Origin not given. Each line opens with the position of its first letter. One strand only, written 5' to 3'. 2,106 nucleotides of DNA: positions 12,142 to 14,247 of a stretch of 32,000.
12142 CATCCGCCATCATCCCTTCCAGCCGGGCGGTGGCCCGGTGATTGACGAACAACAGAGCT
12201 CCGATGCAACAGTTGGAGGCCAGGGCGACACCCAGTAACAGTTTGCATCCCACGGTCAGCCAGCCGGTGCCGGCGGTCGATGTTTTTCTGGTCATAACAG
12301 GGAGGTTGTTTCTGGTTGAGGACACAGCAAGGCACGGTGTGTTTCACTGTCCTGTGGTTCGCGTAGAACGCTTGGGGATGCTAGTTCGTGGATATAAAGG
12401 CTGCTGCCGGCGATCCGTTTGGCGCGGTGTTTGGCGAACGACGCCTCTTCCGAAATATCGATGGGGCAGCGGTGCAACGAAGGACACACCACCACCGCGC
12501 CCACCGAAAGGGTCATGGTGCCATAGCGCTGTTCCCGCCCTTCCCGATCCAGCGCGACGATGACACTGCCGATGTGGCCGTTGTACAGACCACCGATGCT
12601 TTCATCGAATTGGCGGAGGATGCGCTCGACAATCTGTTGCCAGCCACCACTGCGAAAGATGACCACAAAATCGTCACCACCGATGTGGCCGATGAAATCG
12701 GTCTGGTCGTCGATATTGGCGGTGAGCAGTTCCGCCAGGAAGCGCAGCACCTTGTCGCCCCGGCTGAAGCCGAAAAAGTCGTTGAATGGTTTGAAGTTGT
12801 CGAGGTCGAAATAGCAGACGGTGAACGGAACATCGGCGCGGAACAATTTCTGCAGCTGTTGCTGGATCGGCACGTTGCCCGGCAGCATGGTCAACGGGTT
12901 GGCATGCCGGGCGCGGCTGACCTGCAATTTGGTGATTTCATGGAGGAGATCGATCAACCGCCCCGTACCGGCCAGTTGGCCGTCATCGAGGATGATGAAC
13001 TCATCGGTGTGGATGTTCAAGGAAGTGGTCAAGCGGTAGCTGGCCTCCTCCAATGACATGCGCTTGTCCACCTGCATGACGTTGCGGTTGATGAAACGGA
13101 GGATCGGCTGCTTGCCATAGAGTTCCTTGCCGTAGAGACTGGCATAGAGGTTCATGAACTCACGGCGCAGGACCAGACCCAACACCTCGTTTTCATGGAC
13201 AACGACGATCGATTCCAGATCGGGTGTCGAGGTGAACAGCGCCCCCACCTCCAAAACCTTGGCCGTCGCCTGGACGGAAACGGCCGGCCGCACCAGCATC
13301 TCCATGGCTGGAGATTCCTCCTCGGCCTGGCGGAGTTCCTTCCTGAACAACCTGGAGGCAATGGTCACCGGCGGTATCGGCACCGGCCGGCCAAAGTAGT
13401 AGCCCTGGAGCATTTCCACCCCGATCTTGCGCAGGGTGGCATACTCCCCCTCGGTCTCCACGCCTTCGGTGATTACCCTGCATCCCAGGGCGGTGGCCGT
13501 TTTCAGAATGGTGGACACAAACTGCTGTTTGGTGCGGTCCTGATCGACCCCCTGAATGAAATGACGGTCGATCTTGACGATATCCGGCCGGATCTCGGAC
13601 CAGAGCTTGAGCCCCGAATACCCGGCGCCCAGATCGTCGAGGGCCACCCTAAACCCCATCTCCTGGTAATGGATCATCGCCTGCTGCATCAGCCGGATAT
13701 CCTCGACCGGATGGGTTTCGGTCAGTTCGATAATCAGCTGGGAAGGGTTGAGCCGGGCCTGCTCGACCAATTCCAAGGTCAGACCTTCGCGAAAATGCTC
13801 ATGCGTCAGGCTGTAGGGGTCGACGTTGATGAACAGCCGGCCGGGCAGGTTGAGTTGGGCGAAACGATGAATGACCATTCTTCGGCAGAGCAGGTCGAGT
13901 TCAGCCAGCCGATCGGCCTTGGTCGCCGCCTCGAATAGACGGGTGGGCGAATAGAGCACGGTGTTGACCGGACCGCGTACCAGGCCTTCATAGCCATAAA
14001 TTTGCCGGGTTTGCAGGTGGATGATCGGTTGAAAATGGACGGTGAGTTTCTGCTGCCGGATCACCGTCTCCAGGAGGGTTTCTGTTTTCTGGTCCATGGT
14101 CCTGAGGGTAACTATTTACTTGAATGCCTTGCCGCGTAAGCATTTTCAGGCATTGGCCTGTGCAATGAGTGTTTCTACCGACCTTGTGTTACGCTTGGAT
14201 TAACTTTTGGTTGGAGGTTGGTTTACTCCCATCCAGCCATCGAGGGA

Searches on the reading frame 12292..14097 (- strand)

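Call 8: search_protein_families(library=pfam, proteins=[window:12292-14097:-], max_evalue=0.01)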
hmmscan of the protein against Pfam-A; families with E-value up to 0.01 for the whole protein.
window:12292-14097:- (601 aa): 3 families
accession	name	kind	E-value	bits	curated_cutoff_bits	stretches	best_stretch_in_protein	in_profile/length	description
PF00563.25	EAL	-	1.8e-57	194.9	31.3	1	10-238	5-236/236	EAL domain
PF00990.26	GGDEF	-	6.4e-16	59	23.8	1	408-496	12-106/161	Diguanylate cyclase, GGDEF domain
PF00571.33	CBS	-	0.00017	22.3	24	0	268-318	5-55/57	CBS domain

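Call 9: search_protein_families(library=ncbifam, proteins=[window:12292-14097:-], max_evalue=0.01)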
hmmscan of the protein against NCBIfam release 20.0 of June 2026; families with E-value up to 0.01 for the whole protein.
window:12292-14097:- (601 aa): 28 families (the best 25 are shown)
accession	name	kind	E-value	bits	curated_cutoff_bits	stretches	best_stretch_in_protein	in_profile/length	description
NF052265.1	EAL_dom_RimA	equivalog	2.2e-46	158.1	430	1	18-239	17-234/248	S6 modification regulatory phosphodiesterase RimA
NF007474.0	PRK10060.1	equivalog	7.4e-44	150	782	2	7-241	411-647/663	cyclic di-GMP phosphodiesterase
NF045675.1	PhdiestaseDibA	equivalog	5.4e-42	144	980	2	9-241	382-618/623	phosphodiesterase DibA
NF053781.1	cdiGMPphdstlr2612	equivalog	2e-40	138.4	1600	2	7-249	1018-1264/1268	Tlr1612 family c-di-GMP phosphodiesterase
NF052458.1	PhdiestGepA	equivalog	2.6e-37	128.5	1200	2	6-241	593-834/840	phosphodiesterase GepA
NF008467.0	PRK11359.1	equivalog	1.6e-36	125.7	857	2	9-241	549-785/800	oxygen-sensing cyclic-di-GMP phosphodiesterase DosP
NF007298.0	PRK09776.1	equivalog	5.9e-29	100.6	1135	2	52-243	909-1101/1111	diguanylate cyclase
NF007839.0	PRK10551.1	equivalog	3.2e-28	98.6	461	1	9-242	268-504/518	cyclic di-GMP phosphodiesterase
NF008807.1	PRK11829.1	equivalog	3.9e-27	94.6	733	1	11-240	422-654/670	biofilm formation regulator HmsP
NF045673.1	c-di-GMPRcptLapD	equivalog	1.5e-22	79.7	1020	1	6-240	414-646/647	cyclic di-GMP receptor LapD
NF051476.1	CDiGphdiTpdA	equivalog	4.3e-22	78.6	1000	1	8-235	350-567/570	cyclic di-GMP phosphodiesterase TpdA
NF052596.1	RR_EAL_PvrR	equivalog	2.5e-21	75.8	580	1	5-240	143-381/398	response regulator cyclic di-GMP phosphodiesterase PvrR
NF008281.1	PRK11059.1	equivalog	2.4e-20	72.4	663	1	7-240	399-631/633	RNase E specificity factor CsrD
TIGR00254.1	GGDEF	domain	3.7e-16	59.3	37.4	1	411-491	23-102/168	diguanylate cyclase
NF007423.1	PRK09966.1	equivalog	1.5e-14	53.7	325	1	394-499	237-344/390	diguanylate cyclase DgcN/YfiN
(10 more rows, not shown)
